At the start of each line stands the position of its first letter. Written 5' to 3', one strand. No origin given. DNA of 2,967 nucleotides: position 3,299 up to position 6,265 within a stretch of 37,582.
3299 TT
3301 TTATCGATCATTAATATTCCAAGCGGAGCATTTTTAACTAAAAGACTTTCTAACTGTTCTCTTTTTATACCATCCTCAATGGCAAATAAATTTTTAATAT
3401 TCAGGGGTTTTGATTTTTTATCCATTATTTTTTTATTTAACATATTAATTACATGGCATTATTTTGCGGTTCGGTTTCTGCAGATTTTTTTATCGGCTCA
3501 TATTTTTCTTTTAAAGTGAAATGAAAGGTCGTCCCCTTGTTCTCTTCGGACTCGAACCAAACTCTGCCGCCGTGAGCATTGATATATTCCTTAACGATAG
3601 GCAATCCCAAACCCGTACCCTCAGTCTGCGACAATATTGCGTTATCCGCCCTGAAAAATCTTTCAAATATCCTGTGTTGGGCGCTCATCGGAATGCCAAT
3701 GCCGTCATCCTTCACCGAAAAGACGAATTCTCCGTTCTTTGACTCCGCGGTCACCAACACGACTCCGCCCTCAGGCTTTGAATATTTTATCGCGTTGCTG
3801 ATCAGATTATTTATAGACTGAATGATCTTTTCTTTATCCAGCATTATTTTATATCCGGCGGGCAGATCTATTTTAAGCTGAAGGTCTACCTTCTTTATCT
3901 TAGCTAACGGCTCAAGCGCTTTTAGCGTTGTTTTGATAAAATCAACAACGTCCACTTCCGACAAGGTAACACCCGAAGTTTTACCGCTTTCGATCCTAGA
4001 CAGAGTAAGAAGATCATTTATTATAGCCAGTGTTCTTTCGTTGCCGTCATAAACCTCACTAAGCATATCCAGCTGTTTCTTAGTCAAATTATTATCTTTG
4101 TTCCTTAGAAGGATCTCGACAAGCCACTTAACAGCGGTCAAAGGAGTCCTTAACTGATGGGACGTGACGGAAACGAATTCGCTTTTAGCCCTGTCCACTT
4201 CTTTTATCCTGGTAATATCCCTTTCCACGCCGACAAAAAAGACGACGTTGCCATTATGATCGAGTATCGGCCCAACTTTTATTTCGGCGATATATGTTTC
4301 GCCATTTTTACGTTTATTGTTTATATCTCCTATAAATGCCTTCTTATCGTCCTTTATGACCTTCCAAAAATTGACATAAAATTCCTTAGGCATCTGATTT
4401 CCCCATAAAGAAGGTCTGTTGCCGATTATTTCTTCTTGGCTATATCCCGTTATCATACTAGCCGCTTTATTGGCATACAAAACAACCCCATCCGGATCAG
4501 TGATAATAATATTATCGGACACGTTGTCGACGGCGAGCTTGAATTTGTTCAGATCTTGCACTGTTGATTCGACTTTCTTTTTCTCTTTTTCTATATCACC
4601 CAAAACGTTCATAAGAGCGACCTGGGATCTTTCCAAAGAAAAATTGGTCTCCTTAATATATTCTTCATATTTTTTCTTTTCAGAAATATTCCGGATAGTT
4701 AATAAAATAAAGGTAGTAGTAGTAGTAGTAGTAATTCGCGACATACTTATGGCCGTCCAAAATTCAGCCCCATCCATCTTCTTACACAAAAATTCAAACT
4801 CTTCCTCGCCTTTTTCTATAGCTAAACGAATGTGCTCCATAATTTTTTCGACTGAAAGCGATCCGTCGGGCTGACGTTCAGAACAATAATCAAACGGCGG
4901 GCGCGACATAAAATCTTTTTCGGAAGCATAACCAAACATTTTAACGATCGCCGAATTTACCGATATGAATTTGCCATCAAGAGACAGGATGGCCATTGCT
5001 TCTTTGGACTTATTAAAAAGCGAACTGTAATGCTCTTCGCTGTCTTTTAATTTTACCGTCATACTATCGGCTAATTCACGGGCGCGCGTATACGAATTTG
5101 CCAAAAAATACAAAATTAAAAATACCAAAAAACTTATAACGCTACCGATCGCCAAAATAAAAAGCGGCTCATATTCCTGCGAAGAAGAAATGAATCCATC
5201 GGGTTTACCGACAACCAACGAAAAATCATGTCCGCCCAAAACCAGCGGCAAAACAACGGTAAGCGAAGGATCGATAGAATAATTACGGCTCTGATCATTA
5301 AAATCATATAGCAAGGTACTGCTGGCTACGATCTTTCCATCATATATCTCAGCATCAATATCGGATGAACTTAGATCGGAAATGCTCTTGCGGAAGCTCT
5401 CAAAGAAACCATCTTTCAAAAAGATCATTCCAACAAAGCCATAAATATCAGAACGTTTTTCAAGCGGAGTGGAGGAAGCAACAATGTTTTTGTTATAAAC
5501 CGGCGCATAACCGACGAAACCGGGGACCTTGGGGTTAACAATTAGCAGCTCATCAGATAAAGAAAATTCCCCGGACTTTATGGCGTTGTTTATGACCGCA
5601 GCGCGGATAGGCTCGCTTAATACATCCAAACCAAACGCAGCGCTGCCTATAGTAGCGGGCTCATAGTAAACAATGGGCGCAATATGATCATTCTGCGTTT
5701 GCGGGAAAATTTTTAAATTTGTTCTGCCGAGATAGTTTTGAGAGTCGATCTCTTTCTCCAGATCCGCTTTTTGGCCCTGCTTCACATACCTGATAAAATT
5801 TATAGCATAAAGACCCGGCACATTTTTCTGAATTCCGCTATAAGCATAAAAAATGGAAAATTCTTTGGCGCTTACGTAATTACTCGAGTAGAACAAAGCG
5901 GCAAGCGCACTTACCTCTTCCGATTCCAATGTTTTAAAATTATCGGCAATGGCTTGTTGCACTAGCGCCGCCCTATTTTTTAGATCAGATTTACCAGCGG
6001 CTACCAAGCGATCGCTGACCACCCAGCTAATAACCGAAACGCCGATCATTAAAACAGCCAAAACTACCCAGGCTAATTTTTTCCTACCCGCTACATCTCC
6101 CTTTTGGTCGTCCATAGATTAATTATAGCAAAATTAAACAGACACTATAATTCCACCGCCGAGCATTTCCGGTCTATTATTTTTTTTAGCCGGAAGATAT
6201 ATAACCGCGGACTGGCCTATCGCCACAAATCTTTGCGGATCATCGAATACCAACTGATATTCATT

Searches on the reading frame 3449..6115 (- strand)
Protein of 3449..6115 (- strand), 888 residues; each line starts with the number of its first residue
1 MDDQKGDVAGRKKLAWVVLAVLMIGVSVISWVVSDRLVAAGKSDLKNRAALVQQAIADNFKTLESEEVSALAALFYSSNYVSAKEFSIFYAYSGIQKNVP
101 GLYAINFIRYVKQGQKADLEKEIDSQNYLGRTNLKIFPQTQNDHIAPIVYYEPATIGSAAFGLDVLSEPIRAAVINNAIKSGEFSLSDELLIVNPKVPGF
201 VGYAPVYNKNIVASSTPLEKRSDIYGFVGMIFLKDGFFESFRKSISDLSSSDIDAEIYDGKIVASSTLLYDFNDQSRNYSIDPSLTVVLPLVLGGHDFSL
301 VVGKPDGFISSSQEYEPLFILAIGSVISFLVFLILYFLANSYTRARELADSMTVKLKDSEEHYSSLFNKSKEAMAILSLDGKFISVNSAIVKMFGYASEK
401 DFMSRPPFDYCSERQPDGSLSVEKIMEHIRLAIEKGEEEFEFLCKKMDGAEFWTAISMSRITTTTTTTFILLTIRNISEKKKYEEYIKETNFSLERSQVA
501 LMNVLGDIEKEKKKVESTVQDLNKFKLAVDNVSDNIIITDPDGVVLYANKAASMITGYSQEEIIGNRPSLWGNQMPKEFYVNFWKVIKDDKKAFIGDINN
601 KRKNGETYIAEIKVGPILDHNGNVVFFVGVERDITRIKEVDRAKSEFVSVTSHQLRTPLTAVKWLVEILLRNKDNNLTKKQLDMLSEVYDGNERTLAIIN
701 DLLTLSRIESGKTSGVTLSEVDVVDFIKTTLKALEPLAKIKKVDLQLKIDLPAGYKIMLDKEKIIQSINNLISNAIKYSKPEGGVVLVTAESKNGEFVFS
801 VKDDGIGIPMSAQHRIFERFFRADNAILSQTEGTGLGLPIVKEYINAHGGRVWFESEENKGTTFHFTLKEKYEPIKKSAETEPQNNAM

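Call 84: search_protein_families(library=pfam, proteins=[window:3449-6115:-], max_evalue=0.001)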
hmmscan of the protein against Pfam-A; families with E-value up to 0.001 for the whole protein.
window:3449-6115:- (888 aa): 10 families
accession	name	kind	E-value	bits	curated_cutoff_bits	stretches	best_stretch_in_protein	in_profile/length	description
PF03924.19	CHASE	-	1.7e-30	106.6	25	1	81-270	3-189/189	CHASE domain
PF13426.13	PAS_9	-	1.6e-29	102.6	27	2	534-635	2-102/103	PAS domain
PF02518.31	HATPase_c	-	4e-29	101.7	26.4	1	760-870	2-109/111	Histidine kinase-, DNA gyrase B-, and HSP90-like ATPase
PF00989.32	PAS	-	1.9e-25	89.5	22.6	2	525-634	3-113/113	PAS fold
PF08448.16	PAS_4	-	1.1e-18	67.9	23.1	2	529-636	1-107/110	PAS fold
PF00512.31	HisKA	-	3.4e-16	59.5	26.9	1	643-711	1-66/66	His Kinase A (phospho-acceptor) domain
PF08447.18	PAS_3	-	1.3e-13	51.4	25.6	1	546-630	2-88/89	PAS fold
PF13188.13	PAS_8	-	1.3e-12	47.5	21.8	2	523-565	1-44/65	PAS domain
PF13581.12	HATPase_c_2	-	0.00064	20.2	27.4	0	771-847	39-111/127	Histidine kinase-like ATPase domain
PF24820.1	Diguanyl_cycl_sensor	-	0.00076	19.8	28.1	0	530-583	3-56/109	Diguanylate cyclase-like sensor domain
